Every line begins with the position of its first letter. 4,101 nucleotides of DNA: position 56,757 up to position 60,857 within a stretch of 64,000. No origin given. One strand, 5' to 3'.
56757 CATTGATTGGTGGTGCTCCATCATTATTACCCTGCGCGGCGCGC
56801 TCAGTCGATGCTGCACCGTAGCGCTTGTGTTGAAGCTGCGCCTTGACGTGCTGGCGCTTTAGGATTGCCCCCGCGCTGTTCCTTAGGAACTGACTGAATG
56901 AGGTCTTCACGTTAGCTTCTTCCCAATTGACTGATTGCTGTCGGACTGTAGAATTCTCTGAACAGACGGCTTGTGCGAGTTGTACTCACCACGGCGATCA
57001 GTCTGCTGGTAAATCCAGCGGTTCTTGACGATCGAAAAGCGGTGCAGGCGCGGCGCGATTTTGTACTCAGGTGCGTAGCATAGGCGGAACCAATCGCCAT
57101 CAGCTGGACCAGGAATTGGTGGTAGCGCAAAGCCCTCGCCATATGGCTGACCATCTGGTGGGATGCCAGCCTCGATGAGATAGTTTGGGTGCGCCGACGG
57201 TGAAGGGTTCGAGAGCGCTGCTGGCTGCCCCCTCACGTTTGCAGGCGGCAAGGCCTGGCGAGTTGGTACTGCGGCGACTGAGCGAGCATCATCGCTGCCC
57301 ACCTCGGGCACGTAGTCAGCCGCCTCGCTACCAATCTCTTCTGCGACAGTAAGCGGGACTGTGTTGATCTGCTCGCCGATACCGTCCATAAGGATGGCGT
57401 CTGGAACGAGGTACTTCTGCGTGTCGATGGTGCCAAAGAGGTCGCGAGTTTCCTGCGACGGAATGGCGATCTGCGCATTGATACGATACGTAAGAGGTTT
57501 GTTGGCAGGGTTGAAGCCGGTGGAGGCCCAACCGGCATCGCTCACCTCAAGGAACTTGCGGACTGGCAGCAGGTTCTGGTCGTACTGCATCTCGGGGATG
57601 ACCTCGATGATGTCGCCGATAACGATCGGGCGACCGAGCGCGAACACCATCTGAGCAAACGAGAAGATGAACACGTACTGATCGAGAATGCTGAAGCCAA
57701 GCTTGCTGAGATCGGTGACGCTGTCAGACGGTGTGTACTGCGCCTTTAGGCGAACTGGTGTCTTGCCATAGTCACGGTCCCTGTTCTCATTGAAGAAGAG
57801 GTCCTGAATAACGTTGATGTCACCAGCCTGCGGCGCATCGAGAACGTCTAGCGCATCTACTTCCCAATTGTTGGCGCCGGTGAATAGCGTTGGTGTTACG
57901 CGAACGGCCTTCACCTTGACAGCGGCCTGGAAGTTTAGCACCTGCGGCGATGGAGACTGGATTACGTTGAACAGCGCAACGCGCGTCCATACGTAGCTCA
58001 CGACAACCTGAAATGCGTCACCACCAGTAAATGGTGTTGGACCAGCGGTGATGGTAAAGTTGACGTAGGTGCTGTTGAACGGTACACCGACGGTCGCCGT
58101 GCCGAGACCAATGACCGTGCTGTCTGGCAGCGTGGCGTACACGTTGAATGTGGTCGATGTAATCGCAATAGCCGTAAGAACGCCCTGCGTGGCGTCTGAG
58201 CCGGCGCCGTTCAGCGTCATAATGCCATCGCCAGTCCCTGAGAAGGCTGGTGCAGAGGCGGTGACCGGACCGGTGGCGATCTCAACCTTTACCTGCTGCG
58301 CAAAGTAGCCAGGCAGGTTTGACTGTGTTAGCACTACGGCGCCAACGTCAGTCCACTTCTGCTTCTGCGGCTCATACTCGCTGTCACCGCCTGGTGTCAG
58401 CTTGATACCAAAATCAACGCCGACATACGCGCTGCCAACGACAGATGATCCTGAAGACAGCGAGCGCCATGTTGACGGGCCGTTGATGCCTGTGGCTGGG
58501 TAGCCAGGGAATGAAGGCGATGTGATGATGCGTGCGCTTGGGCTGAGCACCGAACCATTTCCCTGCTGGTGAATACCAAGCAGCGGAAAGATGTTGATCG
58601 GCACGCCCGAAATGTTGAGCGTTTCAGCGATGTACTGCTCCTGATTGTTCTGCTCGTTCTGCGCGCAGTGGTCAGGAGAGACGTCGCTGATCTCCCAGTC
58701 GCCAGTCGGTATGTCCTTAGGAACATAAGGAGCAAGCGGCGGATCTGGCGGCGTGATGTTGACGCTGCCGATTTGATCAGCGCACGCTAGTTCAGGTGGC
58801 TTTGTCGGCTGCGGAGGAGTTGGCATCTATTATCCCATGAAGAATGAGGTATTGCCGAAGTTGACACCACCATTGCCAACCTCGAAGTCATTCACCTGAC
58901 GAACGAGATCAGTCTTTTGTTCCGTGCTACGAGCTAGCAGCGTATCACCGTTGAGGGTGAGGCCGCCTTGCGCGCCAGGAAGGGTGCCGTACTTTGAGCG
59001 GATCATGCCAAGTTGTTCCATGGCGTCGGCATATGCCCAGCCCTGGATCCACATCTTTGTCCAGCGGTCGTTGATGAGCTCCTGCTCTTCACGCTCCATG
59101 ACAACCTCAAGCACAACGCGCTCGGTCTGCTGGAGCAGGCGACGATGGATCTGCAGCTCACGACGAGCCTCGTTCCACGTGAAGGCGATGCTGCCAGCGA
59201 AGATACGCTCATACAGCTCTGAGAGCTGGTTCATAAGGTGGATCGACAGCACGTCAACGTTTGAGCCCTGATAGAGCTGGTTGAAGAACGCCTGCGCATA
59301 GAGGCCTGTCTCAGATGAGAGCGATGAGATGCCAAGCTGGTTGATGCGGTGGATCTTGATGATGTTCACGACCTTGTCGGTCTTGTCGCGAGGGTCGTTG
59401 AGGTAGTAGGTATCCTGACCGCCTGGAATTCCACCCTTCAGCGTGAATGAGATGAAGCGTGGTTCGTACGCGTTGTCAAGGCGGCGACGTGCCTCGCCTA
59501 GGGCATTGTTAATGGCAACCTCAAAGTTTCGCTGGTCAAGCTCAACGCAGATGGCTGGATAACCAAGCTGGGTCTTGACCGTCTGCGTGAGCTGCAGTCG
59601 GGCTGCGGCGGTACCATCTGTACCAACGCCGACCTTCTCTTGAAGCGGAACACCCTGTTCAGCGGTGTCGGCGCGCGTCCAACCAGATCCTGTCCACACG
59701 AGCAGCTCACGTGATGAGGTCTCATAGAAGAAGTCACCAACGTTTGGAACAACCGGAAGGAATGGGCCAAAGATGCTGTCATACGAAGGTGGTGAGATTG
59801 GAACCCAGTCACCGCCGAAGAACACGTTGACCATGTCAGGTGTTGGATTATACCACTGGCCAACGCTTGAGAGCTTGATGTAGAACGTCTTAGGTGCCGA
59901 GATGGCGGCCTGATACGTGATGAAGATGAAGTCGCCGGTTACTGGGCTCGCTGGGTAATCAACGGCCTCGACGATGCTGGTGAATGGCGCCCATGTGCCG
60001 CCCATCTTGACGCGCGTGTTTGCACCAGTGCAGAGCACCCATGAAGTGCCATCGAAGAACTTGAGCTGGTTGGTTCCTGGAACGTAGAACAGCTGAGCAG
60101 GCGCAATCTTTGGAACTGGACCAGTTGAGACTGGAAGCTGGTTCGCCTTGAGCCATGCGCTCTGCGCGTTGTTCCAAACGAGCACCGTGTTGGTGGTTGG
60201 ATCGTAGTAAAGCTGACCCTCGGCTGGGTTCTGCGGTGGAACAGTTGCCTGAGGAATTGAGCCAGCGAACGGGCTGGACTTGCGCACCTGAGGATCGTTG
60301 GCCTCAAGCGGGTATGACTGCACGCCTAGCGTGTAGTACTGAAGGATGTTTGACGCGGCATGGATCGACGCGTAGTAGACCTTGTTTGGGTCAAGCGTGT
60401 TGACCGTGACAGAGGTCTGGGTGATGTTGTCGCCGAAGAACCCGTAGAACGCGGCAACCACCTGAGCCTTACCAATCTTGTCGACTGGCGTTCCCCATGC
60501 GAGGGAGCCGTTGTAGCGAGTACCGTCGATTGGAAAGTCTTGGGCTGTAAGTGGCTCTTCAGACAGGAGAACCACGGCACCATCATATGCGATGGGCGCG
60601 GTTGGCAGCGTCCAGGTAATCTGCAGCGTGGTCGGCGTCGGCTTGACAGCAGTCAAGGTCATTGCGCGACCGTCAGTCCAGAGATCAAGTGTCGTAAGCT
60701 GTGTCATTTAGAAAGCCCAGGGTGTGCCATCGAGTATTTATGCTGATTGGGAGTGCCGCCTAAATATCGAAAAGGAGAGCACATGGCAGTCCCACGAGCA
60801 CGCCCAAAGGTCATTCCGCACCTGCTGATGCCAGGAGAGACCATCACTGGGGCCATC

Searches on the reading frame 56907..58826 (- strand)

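Call 14: search_protein_families(library=pfam, proteins=[window:56907-58826:-], max_evalue=0.001)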
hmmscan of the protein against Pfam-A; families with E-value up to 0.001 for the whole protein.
window:56907-58826:- (639 aa): 0 families

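Call 16: search_protein_families(library=phrogs, proteins=[window:56907-58826:-], max_evalue=0.00001)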
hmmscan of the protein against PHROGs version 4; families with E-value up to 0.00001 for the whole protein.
window:56907-58826:- (639 aa): 1 family
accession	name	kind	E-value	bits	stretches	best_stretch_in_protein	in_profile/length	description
phrog_11591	-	head and packaging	6.9e-14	53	1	333-464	57-191/497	virion structural protein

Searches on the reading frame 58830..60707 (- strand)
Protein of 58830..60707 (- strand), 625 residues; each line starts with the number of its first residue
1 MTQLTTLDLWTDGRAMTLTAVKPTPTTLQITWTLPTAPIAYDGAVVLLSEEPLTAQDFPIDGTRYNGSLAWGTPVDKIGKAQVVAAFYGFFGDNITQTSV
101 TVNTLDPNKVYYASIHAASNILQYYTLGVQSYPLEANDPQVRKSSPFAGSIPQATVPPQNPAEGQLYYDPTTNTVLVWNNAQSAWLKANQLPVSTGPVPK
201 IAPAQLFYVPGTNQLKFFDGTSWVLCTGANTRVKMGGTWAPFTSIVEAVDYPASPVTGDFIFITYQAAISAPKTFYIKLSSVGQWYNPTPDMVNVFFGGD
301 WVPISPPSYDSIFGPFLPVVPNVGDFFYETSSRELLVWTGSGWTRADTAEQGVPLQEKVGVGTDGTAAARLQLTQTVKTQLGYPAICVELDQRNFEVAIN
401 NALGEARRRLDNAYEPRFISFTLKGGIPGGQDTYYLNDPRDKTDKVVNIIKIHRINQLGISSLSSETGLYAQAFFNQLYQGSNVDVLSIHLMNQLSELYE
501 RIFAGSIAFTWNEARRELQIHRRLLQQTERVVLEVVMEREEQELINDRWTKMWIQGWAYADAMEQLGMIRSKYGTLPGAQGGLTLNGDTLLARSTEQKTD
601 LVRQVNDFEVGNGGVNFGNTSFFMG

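Call 14: search_protein_families(library=pfam, proteins=[window:58830-60707:-], max_evalue=0.001)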
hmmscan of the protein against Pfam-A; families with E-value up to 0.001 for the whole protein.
window:58830-60707:- (625 aa): 0 families

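Call 16: search_protein_families(library=phrogs, proteins=[window:58830-60707:-], max_evalue=0.00001)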
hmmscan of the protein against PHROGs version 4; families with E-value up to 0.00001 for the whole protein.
window:58830-60707:- (625 aa): 2 families
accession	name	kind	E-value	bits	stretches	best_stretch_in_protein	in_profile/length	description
phrog_211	-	connector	1.1e-44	154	1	352-610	709-964/976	head-tail adaptor Ad2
phrog_8309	-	unknown function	9.7e-11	42.4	0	154-190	22-56/312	-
